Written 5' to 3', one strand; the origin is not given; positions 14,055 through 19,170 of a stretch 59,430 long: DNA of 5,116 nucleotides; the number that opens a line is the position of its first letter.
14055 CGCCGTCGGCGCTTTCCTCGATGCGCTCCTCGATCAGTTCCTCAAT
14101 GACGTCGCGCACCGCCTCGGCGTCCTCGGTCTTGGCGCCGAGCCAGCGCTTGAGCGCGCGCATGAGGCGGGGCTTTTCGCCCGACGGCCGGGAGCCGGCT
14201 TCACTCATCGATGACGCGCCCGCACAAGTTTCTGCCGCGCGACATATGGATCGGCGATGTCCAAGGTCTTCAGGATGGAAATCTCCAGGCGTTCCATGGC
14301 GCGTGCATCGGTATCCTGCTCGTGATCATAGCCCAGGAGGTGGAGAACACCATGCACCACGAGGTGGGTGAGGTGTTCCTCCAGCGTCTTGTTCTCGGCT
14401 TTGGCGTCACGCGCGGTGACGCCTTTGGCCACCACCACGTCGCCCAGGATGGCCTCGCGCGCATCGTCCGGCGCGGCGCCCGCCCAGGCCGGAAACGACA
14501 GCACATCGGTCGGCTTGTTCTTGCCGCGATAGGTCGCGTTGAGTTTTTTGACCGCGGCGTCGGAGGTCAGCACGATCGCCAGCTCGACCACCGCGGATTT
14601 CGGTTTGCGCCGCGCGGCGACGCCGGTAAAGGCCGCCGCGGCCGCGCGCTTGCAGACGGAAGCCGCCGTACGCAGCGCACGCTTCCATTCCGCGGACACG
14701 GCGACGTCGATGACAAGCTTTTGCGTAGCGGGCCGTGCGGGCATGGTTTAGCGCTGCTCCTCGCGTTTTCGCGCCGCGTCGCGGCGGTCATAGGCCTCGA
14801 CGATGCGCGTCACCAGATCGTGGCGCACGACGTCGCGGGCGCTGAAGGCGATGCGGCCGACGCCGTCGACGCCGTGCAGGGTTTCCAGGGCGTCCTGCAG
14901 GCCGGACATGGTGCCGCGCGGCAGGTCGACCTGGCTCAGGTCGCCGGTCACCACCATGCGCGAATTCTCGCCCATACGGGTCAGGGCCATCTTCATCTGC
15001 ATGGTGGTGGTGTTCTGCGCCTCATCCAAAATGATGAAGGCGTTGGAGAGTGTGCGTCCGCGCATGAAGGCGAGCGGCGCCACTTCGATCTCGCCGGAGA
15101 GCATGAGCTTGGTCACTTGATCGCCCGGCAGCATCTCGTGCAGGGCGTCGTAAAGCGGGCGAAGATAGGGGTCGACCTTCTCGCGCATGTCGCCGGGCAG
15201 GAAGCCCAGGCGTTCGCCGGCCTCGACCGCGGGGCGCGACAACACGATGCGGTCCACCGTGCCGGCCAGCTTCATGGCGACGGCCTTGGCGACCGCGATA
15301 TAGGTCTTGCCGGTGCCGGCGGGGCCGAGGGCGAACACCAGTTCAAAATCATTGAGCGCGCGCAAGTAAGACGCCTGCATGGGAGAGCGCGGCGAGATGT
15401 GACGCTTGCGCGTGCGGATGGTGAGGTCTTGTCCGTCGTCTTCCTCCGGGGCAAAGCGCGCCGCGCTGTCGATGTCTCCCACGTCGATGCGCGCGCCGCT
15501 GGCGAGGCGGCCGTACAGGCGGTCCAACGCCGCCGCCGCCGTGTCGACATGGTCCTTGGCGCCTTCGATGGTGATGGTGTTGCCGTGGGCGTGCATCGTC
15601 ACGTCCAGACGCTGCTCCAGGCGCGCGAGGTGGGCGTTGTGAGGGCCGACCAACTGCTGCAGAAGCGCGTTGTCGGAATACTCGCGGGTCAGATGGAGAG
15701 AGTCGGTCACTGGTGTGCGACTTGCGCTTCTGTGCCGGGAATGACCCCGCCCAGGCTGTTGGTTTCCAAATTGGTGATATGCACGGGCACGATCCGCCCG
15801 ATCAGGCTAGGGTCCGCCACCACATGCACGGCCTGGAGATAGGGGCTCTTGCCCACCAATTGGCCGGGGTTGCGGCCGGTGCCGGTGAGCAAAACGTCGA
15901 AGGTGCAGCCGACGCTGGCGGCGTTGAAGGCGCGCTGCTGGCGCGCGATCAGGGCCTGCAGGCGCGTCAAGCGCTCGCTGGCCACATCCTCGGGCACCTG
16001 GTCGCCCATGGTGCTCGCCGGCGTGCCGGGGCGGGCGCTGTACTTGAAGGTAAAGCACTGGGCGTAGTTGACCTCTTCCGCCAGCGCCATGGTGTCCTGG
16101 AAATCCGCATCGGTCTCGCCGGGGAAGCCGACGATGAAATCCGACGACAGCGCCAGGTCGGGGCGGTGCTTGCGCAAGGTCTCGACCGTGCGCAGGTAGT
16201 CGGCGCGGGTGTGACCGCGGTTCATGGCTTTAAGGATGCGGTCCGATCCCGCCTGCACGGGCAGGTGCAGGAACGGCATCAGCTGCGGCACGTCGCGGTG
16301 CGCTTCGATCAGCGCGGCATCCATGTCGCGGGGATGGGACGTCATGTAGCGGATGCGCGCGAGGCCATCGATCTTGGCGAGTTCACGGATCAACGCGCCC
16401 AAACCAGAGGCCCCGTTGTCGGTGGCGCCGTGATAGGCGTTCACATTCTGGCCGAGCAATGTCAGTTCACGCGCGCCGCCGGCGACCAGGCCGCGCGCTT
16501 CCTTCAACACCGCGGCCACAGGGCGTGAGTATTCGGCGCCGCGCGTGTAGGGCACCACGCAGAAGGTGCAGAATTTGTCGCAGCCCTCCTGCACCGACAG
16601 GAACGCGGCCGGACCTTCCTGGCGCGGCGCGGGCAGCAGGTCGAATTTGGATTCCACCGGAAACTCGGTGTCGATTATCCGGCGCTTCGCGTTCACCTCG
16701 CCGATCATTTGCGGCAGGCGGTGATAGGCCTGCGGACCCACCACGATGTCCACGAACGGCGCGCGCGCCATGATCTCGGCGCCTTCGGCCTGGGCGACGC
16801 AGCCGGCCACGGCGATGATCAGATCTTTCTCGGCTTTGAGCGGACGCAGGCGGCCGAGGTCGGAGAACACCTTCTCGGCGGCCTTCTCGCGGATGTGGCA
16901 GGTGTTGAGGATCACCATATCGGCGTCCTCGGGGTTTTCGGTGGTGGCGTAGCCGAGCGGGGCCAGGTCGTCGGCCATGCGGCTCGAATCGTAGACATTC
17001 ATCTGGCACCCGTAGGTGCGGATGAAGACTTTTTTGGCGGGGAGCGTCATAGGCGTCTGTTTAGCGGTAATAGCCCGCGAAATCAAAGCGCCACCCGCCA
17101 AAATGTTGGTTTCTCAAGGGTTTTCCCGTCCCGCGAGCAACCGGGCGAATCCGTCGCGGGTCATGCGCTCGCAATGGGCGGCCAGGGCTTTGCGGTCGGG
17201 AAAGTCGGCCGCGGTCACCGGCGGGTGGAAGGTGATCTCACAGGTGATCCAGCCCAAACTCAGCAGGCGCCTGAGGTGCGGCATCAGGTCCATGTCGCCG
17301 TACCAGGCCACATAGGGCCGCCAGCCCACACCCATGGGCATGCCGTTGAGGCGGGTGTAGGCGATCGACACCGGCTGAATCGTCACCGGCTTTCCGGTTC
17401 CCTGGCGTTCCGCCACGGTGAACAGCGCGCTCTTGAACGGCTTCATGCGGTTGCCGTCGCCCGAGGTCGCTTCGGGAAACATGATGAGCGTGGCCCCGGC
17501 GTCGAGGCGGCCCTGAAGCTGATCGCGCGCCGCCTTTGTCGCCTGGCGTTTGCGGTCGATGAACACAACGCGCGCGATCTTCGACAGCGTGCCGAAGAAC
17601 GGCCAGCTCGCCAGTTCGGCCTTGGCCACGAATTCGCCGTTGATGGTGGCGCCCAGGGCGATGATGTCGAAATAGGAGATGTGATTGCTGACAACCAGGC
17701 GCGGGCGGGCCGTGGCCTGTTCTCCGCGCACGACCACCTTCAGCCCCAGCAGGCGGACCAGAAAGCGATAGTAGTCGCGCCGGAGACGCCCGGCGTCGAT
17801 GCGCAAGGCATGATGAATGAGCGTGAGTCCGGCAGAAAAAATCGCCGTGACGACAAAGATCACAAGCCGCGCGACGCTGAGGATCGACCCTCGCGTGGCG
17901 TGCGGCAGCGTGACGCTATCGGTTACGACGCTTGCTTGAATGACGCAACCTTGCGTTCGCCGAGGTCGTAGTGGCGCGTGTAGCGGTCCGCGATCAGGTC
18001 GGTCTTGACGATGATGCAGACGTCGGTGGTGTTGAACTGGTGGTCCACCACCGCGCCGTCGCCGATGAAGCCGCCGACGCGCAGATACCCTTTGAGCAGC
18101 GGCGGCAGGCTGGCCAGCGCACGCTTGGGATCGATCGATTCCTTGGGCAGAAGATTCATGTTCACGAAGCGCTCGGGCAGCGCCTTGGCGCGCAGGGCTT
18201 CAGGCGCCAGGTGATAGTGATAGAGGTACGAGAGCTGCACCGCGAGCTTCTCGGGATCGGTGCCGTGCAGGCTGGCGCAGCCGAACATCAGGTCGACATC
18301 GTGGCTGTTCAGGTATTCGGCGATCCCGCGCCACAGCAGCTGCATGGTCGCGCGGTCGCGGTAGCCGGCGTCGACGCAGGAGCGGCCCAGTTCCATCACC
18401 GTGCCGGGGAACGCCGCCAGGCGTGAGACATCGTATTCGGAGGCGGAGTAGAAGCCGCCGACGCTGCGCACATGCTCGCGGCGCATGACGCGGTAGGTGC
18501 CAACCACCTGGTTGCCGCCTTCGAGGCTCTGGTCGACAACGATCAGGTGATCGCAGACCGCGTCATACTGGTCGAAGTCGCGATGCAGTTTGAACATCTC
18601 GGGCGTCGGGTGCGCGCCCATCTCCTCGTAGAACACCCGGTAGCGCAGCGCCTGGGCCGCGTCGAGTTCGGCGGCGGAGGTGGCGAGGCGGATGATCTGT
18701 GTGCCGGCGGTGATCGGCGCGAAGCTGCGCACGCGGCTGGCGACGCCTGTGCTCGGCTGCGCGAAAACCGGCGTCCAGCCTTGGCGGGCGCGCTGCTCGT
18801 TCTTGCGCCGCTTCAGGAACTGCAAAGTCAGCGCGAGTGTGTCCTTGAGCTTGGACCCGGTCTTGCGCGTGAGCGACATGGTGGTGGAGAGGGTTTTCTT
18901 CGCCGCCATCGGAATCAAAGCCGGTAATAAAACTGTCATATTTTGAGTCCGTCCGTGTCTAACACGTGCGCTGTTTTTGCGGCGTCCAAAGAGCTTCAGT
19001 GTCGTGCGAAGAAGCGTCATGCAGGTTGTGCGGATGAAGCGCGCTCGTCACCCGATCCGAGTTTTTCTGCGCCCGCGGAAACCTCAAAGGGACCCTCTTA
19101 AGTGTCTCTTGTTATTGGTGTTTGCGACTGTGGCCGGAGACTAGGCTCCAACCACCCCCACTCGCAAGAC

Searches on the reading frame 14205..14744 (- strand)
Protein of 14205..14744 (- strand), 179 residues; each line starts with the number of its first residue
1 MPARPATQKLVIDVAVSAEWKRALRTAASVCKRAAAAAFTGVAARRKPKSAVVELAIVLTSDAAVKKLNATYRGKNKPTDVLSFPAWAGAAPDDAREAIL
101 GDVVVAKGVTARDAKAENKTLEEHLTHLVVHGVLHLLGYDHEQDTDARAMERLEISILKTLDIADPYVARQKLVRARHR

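Call 79: search_protein_families(library=pfam, proteins=[window:14205-14744:-], max_evalue=0.00001)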
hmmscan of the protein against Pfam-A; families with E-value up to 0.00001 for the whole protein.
window:14205-14744:- (179 aa): 1 family
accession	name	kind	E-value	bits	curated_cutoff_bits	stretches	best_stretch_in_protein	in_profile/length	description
PF02130.23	YbeY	-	7.9e-33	113.5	25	1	47-160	22-128/129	Endoribonuclease YbeY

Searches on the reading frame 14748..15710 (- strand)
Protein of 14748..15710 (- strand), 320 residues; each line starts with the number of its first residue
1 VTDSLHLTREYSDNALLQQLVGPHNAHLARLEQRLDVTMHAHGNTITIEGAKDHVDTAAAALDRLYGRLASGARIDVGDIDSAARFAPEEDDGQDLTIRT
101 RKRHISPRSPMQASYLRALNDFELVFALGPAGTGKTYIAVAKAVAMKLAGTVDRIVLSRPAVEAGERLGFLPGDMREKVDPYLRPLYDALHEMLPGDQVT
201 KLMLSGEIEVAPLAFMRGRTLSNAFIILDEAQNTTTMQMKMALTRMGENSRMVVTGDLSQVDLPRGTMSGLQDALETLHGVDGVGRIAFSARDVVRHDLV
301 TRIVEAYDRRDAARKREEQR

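Call 53: search_protein_families(library=pfam, proteins=[window:14748-15710:-], max_evalue=0.001)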
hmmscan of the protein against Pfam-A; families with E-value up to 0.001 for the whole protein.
window:14748-15710:- (320 aa): 3 families
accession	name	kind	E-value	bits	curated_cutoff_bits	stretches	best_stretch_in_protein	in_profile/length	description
PF02562.22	PhoH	-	2.4e-90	301.9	27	1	105-308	2-205/205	PhoH-like protein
PF13245.12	AAA_19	-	8.3e-07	29.7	25.1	1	124-261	13-129/134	AAA domain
PF13604.12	AAA_30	-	3.7e-06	27.3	27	1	111-261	5-128/191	AAA domain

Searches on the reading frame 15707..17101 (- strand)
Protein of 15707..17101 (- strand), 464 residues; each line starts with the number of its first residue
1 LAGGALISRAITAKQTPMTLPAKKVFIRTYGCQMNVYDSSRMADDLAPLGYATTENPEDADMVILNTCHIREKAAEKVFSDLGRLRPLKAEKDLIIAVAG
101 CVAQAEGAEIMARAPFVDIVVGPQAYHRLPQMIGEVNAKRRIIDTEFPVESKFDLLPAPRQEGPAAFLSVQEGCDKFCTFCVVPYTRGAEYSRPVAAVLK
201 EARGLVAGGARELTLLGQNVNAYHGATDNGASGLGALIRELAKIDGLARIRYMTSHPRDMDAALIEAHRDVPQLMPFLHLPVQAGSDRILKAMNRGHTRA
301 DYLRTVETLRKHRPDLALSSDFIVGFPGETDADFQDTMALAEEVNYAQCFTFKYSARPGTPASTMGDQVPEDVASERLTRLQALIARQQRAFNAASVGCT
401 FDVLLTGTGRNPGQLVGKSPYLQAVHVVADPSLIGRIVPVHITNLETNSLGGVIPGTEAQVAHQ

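Call 53: search_protein_families(library=pfam, proteins=[window:15707-17101:-], max_evalue=0.001)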
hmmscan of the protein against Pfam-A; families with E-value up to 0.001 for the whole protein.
window:15707-17101:- (464 aa): 3 families
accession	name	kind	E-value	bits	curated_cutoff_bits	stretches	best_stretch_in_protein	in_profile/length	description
PF00919.26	UPF0004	-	5.7e-32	110.1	27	1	24-122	1-98/98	Uncharacterized protein family UPF0004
PF04055.27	Radical_SAM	-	2.9e-28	99.6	29.5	1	169-340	2-165/166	Radical SAM superfamily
PF01938.26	TRAM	-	5.8e-07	29.7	21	1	397-452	4-58/61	TRAM domain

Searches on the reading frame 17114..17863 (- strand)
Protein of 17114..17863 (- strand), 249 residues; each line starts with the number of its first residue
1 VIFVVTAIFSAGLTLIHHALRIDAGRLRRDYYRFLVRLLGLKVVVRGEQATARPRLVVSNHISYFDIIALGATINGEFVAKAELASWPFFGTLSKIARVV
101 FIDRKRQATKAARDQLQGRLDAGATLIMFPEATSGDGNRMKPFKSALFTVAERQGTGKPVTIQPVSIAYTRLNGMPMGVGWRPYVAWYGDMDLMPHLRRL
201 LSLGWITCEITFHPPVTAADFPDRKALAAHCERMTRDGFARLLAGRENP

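Call 53: search_protein_families(library=pfam, proteins=[window:17114-17863:-], max_evalue=0.001)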
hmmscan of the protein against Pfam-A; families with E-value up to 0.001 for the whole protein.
window:17114-17863:- (249 aa): 1 family
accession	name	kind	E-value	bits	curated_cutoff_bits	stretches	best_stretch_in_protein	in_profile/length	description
PF01553.26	Acyltransferase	-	5.6e-22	78.4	23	1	43-167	2-131/132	Acyltransferase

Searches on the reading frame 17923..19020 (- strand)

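Call 53: search_protein_families(library=pfam, proteins=[window:17923-19020:-], max_evalue=0.001)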
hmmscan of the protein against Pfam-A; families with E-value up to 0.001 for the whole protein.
window:17923-19020:- (365 aa): 1 family
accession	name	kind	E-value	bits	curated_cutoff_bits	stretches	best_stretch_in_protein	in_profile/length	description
PF13444.12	Acetyltransf_5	-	8.6e-33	113.5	22.4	1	125-231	1-102/102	Acetyltransferase (GNAT) domain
